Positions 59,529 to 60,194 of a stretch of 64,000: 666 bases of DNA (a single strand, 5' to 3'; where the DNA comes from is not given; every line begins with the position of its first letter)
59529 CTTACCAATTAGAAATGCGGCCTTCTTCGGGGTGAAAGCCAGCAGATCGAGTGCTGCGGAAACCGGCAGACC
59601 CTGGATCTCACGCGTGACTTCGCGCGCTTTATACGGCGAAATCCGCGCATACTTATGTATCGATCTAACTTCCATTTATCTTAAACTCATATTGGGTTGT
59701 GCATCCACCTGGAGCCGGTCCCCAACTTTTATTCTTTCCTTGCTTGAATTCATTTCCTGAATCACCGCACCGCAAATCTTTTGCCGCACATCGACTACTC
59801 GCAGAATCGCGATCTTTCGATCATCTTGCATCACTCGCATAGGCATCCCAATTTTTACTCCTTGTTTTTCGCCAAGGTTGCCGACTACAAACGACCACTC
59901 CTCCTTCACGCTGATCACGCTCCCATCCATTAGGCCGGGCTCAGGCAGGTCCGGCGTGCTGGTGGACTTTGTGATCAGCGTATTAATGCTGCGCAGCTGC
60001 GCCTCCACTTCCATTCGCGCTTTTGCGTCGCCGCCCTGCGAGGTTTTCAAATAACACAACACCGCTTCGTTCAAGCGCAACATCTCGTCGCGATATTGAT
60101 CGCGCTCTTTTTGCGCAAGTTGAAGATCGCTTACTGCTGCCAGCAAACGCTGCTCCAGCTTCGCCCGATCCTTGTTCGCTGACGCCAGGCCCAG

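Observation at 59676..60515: Non-ribosomal secreted coiled-coil gene wedged between rpsS and rplV inside the S10 operon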

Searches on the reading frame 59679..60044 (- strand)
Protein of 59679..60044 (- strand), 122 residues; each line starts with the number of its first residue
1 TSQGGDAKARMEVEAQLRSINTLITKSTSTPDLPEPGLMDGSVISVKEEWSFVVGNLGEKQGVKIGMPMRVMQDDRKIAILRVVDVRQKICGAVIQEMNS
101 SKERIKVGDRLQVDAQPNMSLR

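Call 42: search_solved_structures(query=A3, max_evalue=10, show_alignments=2)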
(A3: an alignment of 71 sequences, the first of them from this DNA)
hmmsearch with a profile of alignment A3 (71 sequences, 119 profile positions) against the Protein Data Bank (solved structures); distinct sequences matched with E-value up to 10: 3.
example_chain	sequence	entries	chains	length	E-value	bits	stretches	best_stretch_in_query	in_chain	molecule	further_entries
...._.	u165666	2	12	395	0.009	19.1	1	79-113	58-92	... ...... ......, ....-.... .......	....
3jc8_Ta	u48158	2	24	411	0.045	16.9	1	35-90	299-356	LysM domain protein | TsaP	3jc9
6zu5_LOO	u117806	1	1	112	0.69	13.1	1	73-114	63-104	eL42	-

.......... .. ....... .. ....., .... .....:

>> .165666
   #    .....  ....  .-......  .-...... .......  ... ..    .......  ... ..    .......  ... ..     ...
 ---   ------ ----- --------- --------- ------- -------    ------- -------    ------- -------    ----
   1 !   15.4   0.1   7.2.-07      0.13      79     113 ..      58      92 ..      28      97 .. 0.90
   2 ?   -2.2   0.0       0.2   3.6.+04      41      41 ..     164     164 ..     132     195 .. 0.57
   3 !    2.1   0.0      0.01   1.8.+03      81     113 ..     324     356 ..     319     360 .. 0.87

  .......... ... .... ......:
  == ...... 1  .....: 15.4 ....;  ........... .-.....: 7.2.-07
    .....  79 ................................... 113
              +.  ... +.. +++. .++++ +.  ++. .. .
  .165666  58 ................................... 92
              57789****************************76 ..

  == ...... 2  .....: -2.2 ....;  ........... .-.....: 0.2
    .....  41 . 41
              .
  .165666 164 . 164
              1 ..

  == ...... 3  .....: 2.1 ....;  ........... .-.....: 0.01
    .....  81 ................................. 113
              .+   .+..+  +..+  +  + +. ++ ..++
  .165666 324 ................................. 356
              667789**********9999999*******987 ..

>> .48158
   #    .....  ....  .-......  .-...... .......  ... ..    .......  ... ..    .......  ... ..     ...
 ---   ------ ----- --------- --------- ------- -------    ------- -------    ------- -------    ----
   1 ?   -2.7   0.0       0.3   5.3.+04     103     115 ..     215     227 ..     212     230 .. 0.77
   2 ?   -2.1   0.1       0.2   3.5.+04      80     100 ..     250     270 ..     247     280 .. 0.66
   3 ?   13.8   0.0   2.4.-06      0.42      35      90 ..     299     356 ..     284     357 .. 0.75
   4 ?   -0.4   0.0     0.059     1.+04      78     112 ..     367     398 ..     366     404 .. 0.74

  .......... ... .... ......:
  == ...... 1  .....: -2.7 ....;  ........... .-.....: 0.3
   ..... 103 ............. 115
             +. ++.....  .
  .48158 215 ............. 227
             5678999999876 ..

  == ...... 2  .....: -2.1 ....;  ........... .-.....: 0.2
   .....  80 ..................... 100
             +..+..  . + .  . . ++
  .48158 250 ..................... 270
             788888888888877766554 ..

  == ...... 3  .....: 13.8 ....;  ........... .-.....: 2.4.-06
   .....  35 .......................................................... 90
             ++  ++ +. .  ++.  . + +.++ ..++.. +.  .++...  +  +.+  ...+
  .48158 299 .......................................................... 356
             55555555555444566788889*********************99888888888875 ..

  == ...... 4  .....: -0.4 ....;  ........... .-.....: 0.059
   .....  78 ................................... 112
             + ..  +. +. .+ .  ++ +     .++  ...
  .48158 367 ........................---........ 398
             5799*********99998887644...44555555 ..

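Call 44: predict_structure(alignment_id=A3)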
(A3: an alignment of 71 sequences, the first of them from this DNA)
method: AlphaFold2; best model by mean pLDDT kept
length: 122 residues; sequences in the alignment: 71
mean_pLDDT: 86.1   pTM: 0.63
mean pLDDT of the five models: 86.1, 84.9, 84.7, 84.3, 83.8
residues with pLDDT >= 90: 72; 70-90: 29; 50-70: 20; < 50: 1
segments of 3 or more residues with pLDDT < 50: none
pLDDT, mean of each block of 10 residues (from residue 1): 65 85 67 74 96 96 96 95 97 96 95 77 55
secondary structure, 60 per line:
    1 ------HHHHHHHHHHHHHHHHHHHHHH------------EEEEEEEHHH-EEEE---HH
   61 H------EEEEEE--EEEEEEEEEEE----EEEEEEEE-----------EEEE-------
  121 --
elements in order: H7-28 E41-47 E52-55 E68-73 E76-86 E91-98 E110-113

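Call 46: fold_search(model_id=the predicted structure, library=pdb)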
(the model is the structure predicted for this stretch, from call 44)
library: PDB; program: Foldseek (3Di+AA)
matches with E <= 10: 1285; with E <= 0.001: 3
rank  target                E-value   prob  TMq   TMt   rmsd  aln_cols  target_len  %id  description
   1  8z5n_0                6.4e-04  1.00  0.47  0.17   5.6        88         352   18  Cryo-EM structure of the LPHT ring (released 2025-10-22)
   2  3w1e                  8.4e-04  1.00  0.48  0.18   7.3       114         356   18  Structure of FlgT, a flagellar basal body component protein (released 2013-04-03)
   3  6wnq_A                1.0e-03  1.00  0.53  0.14   5.0        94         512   11  E. coli ATP Synthase State 2a (released 2020-06-03)
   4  2j5u_A                1.1e-03  1.00  0.37  0.23  12.6       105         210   23  MreC Lysteria monocytogenes (released 2006-12-11)
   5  9o19_A                1.4e-03  1.00  0.51  0.14   4.0        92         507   14  Pseudomonas aeruginosa ATPase State1 (released 2025-12-10)
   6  9o1c_C                1.4e-03  1.00  0.50  0.14   4.2        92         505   14  Pseudomonas aeruginosa ATPase State2 (released 2025-12-10)
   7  6tmh_A                1.4e-03  1.00  0.48  0.13   5.0        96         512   16  Cryo-EM structure of Toxoplasma gondii mitochondrial ATP synthase dimer, OSCP/F1/c-ring model (released 2020-12-16)
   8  7p2y_A                2.1e-03  1.00  0.47  0.12   7.6       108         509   15  F1Fo-ATP synthase from Acinetobacter baumannii (state 1) (released 2022-02-02)
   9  9brr_0                2.2e-03  1.00  0.45  0.10   3.1        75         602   16  Intact V-ATPase State 3 in synaptophysin knock-out isolated synaptic vesicles (released 2024-06-19)
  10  6tmh_E                2.2e-03  1.00  0.47  0.12   7.6       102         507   15  Cryo-EM structure of Toxoplasma gondii mitochondrial ATP synthase dimer, OSCP/F1/c-ring model (released 2020-12-16)
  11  9vkp_C                2.2e-03  1.00  0.46  0.12   9.3       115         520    9  Cryo-EM structure of F-ATP synthase from Mycobacteroides abscessus (Rotational State 1) (released 2026-01-14)
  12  9vkp_B                2.2e-03  1.00  0.45  0.12   7.2       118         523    8  Cryo-EM structure of F-ATP synthase from Mycobacteroides abscessus (Rotational State 1) (released 2026-01-14)
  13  9o19_B                2.3e-03  1.00  0.52  0.14   5.4        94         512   14  Pseudomonas aeruginosa ATPase State1 (released 2025-12-10)
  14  7p2y_C                2.3e-03  1.00  0.48  0.12  13.0        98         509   16  F1Fo-ATP synthase from Acinetobacter baumannii (state 1) (released 2022-02-02)
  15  9a4e_A                2.3e-03  1.00  0.45  0.12   9.8       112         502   15  Integrative model of ATPA-ATPF by crosslinking MS and deep learning (released 2024-09-18)
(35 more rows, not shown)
